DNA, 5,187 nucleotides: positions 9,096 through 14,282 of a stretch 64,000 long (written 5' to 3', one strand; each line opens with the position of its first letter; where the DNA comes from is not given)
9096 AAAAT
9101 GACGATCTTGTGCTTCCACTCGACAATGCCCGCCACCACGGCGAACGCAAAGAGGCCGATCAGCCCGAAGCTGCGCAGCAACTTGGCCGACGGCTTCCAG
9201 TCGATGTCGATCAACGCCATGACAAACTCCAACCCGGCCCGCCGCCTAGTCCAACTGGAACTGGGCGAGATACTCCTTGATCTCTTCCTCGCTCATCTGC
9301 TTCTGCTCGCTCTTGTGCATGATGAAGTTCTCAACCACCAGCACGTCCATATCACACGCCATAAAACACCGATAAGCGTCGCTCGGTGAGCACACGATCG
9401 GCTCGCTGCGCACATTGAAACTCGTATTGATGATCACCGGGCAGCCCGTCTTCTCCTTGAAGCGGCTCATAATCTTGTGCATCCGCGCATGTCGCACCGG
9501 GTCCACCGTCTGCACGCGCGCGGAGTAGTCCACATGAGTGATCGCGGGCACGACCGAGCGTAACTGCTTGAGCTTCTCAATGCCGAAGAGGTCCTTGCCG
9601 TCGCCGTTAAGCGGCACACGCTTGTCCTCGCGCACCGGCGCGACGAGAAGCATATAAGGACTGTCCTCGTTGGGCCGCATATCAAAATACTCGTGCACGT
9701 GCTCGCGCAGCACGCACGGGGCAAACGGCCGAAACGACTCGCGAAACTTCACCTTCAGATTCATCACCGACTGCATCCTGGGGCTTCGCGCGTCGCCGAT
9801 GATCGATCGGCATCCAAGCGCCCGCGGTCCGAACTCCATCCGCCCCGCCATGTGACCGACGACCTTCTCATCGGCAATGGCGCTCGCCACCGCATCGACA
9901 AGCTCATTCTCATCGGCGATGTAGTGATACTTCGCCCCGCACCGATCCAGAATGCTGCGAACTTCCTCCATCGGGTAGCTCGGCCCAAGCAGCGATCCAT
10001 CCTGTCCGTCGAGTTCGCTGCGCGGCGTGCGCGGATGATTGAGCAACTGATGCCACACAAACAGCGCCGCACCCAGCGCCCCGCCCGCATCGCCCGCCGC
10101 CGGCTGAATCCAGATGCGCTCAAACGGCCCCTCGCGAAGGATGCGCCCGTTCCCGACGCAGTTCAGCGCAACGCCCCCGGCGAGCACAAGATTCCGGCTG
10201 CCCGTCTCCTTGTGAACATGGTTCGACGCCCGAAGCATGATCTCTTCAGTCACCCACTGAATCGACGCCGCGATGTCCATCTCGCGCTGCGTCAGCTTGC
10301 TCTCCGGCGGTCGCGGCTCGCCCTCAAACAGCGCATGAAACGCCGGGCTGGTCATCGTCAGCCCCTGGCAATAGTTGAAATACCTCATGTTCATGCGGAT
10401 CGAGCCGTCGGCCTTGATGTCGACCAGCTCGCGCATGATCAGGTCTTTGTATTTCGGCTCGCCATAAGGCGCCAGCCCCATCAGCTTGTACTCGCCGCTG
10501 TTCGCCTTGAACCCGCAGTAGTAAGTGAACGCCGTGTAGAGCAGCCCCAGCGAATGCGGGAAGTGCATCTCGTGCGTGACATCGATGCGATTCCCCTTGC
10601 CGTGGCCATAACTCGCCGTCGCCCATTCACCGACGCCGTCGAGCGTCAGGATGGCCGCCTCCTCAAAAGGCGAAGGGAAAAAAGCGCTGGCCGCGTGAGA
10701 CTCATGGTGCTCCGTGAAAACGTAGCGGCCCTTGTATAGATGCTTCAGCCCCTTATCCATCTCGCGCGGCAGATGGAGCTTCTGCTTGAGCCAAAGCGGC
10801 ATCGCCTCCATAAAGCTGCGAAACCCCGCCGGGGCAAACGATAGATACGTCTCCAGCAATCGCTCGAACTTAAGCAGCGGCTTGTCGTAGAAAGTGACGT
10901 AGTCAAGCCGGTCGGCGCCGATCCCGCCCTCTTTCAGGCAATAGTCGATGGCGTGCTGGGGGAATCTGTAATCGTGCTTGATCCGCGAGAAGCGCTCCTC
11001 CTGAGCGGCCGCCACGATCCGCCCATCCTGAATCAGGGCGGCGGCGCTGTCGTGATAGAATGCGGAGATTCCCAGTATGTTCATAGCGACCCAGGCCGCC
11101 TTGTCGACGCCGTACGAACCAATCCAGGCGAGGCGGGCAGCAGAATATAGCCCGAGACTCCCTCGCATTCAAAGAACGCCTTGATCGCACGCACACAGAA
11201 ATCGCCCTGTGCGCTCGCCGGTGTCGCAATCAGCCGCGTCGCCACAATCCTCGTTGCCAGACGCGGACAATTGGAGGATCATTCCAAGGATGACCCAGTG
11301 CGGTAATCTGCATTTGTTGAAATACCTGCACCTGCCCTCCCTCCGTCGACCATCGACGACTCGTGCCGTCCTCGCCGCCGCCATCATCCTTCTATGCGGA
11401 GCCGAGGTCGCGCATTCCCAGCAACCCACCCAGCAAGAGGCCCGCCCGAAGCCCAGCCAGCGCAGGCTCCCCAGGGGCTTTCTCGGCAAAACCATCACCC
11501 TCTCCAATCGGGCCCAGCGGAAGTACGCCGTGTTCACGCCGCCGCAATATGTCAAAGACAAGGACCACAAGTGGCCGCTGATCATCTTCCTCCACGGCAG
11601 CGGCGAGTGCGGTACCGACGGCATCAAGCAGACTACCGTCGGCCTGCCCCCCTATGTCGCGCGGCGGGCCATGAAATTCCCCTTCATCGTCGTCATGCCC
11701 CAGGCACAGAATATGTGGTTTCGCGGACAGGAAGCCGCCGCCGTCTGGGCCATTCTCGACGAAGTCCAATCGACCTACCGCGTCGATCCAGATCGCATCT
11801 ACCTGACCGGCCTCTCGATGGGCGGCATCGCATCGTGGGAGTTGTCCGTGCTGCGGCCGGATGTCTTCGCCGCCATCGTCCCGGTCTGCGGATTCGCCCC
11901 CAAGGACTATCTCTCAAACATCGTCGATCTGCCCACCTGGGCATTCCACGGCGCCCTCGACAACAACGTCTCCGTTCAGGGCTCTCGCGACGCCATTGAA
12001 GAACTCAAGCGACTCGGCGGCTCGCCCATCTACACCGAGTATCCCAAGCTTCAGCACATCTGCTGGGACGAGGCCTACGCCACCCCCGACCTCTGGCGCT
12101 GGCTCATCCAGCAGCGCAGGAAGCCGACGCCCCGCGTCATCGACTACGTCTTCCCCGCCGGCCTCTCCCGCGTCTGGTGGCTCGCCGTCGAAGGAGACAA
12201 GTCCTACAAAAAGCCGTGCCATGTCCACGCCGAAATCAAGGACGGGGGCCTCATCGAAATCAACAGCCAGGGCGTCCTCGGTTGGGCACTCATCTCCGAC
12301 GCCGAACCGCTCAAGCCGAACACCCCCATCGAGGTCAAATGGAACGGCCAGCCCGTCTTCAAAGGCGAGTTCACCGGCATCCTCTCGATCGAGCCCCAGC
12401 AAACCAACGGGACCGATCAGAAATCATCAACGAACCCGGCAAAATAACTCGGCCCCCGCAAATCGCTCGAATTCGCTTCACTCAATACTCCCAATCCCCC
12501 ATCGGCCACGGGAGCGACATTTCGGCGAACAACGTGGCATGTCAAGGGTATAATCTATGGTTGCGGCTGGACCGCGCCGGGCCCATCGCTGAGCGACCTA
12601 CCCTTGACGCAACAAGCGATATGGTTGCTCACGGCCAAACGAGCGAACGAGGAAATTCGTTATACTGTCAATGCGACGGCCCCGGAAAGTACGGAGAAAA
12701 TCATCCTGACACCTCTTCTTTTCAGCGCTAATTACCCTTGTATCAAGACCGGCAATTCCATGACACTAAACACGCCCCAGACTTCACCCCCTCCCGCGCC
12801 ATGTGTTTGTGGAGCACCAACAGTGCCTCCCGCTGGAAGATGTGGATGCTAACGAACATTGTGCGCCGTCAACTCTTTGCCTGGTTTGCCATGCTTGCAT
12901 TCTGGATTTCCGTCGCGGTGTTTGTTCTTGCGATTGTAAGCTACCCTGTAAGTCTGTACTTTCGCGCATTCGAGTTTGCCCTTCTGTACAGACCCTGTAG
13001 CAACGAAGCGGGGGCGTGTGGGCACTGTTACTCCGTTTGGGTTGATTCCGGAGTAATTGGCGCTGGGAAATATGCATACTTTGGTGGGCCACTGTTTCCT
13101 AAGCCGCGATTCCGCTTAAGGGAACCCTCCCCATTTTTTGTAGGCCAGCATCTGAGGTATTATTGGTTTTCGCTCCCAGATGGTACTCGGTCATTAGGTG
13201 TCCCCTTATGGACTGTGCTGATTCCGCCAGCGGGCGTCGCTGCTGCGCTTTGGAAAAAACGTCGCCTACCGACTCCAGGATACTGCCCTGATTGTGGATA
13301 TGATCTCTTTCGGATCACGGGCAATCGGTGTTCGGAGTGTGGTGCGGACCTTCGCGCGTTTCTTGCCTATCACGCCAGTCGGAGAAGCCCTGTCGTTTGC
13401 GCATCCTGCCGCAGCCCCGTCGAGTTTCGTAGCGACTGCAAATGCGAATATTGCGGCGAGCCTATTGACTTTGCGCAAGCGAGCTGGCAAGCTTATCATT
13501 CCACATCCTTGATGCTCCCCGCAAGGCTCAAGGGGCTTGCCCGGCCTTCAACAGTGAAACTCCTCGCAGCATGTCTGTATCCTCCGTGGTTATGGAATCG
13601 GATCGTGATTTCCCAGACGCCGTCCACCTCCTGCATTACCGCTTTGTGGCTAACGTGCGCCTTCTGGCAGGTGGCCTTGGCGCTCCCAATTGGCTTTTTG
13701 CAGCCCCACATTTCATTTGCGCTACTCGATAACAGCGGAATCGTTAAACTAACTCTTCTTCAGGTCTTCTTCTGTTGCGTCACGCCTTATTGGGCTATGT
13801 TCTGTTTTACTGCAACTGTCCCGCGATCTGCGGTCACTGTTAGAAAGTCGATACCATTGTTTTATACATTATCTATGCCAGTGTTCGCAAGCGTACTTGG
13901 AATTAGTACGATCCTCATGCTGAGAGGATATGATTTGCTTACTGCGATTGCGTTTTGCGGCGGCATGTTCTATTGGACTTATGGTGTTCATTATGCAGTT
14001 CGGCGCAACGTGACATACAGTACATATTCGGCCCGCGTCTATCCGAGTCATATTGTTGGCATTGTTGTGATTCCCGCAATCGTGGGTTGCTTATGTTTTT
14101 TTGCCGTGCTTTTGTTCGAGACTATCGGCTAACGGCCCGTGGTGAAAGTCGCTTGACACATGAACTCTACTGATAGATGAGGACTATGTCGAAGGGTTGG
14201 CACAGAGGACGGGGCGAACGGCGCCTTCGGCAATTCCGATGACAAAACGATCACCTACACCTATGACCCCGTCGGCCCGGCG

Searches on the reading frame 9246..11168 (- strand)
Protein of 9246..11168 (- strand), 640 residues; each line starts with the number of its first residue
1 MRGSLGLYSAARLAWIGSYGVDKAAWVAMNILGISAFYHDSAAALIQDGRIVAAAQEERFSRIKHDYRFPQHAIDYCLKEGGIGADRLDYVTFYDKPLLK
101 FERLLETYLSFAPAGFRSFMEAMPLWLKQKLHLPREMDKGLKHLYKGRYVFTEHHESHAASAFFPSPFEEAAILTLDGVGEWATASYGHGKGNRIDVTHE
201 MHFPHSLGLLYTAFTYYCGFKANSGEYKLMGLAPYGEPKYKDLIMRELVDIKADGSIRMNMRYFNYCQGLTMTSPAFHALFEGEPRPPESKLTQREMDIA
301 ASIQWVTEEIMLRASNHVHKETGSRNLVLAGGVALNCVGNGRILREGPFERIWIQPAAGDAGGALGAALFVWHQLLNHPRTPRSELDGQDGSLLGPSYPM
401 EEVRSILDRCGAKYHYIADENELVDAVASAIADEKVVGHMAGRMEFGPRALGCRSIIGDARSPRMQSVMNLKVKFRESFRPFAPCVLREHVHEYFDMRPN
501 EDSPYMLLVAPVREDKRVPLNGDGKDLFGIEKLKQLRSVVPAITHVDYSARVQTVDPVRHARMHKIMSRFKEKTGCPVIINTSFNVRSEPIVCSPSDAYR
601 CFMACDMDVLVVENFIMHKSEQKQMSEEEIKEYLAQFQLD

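Call 71: search_protein_families(library=pfam, proteins=[window:9246-11168:-], max_evalue=0.01)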
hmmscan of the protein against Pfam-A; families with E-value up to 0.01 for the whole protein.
window:9246-11168:- (640 aa): 2 families
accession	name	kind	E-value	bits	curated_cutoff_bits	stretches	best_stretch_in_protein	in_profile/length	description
PF02543.21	Carbam_trans_N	-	7e-105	351.7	24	1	31-369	2-346/346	Carbamoyltransferase N-terminus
PF16861.10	Carbam_trans_C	-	6.6e-68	228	27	1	428-619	1-170/170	Carbamoyltransferase C-terminus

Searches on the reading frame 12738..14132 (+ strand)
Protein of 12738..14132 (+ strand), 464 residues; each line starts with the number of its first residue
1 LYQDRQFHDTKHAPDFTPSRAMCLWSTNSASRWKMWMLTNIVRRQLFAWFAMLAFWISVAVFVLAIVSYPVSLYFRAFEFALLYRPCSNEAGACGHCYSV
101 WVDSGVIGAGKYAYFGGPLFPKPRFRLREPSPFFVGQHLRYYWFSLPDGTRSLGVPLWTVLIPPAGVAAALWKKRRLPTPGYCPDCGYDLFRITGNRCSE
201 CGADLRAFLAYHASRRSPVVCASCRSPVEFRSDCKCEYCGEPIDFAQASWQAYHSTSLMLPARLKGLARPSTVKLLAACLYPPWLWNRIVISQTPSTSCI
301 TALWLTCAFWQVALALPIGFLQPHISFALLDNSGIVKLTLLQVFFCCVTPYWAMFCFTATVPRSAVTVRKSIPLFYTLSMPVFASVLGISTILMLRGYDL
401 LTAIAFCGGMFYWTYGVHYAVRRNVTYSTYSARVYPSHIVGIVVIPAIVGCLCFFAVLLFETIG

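Call 71: search_protein_families(library=pfam, proteins=[window:12738-14132:+], max_evalue=0.01)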
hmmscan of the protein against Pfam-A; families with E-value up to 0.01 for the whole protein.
window:12738-14132:+ (464 aa): 3 families
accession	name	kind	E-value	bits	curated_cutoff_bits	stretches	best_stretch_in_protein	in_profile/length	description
PF00130.28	C1_1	-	4.2e-05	23.7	26.5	1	172-203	3-36/53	Phorbol esters/diacylglycerol binding domain (C1 domain)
PF19335.5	HMBD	-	0.0079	16.6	23.6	0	178-190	13-25/28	Heavy metal binding domain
PF18912.6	DZR_2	-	0.0094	16.2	27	0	181-205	22-46/56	Double zinc ribbon domain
